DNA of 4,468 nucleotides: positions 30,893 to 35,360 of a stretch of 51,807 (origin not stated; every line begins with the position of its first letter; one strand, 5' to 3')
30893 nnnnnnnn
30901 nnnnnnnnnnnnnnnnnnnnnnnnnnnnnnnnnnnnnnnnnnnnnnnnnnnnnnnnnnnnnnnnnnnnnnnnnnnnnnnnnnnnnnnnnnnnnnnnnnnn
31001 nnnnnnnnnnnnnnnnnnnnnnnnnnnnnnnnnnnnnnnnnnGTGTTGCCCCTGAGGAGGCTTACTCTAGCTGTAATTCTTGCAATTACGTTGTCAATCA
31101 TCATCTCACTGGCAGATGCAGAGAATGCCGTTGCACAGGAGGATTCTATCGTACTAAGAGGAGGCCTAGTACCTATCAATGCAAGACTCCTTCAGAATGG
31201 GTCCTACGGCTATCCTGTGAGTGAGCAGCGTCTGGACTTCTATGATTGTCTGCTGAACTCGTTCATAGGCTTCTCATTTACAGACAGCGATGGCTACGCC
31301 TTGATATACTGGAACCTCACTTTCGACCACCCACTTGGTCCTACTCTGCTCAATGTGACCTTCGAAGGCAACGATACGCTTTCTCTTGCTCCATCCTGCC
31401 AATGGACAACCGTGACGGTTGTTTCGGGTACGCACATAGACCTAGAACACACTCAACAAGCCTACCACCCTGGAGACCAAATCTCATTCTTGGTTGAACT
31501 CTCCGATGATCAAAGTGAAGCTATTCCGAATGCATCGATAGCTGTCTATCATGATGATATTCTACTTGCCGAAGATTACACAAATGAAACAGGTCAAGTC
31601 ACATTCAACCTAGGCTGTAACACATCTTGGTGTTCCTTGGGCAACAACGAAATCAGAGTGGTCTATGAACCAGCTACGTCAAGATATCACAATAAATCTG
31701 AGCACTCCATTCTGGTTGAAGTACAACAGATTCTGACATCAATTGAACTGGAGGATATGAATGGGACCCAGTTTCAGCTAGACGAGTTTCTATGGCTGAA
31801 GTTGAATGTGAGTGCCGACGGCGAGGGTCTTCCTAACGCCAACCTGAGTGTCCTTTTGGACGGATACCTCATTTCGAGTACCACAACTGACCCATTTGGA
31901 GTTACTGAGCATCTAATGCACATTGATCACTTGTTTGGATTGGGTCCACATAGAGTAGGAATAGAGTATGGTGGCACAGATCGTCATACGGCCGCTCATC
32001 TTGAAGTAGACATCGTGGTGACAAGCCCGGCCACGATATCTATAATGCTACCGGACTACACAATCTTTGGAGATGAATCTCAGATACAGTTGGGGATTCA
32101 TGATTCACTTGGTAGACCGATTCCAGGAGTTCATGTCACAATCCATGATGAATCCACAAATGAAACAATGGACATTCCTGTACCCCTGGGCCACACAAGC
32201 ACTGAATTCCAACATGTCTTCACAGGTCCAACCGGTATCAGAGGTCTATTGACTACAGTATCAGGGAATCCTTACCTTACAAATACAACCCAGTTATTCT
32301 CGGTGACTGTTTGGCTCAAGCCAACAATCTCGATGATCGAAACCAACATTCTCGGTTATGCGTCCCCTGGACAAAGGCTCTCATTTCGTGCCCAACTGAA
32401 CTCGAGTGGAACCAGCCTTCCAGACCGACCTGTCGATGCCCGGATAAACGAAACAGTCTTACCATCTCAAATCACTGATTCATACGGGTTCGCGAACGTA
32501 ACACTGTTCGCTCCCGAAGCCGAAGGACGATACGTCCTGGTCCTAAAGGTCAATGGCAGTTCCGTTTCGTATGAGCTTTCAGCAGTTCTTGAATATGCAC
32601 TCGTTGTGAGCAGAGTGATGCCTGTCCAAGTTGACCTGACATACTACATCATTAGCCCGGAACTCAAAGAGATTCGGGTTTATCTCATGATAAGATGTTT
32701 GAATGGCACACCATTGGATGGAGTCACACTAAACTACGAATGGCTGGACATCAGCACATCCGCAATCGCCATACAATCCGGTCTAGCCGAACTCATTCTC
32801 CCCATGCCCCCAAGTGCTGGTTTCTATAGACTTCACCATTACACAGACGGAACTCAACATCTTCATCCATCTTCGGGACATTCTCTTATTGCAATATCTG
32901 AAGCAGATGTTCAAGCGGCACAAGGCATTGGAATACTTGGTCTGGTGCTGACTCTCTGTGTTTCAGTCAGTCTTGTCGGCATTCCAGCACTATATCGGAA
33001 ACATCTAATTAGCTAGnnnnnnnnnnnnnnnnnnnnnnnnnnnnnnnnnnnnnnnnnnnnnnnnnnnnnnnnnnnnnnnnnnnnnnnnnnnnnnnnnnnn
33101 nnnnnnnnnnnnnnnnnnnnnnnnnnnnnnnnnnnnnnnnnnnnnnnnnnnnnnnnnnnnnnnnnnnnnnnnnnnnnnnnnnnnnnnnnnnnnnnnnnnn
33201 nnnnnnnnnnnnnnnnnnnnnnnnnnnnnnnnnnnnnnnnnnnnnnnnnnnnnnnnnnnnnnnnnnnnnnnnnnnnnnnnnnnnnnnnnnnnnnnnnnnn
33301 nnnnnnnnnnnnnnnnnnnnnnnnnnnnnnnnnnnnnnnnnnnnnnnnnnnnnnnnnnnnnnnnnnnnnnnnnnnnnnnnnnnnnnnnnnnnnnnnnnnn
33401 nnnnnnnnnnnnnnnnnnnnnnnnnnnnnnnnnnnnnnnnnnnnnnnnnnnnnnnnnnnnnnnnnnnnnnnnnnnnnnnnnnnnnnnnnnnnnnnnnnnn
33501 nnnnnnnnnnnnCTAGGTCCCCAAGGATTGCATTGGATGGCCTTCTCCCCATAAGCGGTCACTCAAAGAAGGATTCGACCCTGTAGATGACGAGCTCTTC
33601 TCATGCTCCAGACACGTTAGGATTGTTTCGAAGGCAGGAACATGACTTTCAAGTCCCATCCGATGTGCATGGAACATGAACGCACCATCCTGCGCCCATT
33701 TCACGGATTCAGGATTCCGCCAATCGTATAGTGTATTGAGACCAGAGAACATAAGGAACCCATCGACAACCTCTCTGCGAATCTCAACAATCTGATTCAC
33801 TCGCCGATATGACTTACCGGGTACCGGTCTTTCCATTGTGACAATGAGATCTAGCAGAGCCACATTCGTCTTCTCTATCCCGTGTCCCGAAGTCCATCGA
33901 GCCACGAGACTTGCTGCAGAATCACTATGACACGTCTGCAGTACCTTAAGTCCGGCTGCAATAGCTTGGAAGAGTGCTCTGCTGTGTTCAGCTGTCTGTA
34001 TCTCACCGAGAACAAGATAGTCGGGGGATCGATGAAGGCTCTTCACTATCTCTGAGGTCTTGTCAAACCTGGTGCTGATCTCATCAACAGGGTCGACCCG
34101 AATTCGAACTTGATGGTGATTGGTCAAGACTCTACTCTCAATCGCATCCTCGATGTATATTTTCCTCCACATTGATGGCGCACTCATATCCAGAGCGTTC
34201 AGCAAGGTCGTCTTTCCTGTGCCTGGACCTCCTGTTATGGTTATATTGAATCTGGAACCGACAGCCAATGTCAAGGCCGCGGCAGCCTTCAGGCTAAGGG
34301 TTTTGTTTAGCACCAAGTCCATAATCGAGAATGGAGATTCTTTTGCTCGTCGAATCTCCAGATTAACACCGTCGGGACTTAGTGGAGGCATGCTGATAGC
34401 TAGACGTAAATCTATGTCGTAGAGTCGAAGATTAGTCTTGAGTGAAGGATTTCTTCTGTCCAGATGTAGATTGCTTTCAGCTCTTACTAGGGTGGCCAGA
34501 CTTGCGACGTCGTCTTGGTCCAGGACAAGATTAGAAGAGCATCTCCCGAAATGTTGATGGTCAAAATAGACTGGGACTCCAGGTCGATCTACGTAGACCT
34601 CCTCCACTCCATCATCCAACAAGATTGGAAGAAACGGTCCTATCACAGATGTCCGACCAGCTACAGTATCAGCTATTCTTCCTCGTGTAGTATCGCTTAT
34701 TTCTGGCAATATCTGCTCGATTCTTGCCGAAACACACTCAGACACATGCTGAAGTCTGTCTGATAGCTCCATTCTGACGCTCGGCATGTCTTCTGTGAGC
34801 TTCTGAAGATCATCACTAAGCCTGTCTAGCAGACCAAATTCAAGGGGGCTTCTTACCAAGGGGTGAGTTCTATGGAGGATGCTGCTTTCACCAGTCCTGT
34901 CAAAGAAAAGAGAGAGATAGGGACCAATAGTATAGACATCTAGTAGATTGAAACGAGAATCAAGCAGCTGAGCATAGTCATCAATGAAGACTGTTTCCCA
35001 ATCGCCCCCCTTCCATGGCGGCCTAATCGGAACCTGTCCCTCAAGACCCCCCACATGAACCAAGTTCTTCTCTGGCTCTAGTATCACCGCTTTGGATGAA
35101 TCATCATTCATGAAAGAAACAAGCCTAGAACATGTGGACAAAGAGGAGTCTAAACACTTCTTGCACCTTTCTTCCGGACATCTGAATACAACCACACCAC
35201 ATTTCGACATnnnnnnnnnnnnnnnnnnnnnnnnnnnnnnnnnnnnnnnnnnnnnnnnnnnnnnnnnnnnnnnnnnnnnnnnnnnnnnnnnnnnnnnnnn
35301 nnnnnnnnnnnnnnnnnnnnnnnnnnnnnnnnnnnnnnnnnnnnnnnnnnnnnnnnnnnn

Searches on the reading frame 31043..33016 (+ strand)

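Call 75: search_protein_families(library=pfam, proteins=[window:31043-33016:+], max_evalue=0.0001)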
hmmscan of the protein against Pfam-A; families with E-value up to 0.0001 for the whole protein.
window:31043-33016:+ (657 aa): 2 families
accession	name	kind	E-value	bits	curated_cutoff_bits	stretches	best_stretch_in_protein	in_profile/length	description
PF13620.12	CarboxypepD_reg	-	3.2e-07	31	32.3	0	352-375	6-29/82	Carboxypeptidase regulatory-like domain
PF02369.22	Big_1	-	4.4e-05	23.9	34.9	0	453-494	27-72/93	Bacterial Ig-like domain (group 1)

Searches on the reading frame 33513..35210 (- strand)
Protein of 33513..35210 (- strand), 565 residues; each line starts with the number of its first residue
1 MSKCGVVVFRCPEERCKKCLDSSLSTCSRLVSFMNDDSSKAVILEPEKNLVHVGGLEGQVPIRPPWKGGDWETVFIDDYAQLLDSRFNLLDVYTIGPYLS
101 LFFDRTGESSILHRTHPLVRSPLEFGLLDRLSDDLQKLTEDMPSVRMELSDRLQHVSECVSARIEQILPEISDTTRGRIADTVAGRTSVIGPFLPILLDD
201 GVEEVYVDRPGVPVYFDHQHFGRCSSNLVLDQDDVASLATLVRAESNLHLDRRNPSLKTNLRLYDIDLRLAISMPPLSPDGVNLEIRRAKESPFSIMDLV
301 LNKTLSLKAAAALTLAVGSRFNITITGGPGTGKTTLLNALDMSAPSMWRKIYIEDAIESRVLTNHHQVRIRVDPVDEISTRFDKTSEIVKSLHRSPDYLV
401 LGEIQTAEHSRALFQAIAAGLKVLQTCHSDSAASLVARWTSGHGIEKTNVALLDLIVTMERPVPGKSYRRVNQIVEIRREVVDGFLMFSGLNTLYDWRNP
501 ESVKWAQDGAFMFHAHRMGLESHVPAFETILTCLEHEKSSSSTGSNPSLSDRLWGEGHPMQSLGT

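Call 75: search_protein_families(library=pfam, proteins=[window:33513-35210:-], max_evalue=0.0001)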
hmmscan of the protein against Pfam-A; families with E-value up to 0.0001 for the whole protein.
window:33513-35210:- (565 aa): 1 family
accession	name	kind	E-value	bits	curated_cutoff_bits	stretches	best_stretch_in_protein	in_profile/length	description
PF00437.27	T2SSE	-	3e-20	72.6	24.9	1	250-440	73-256/370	Type II/IV secretion system protein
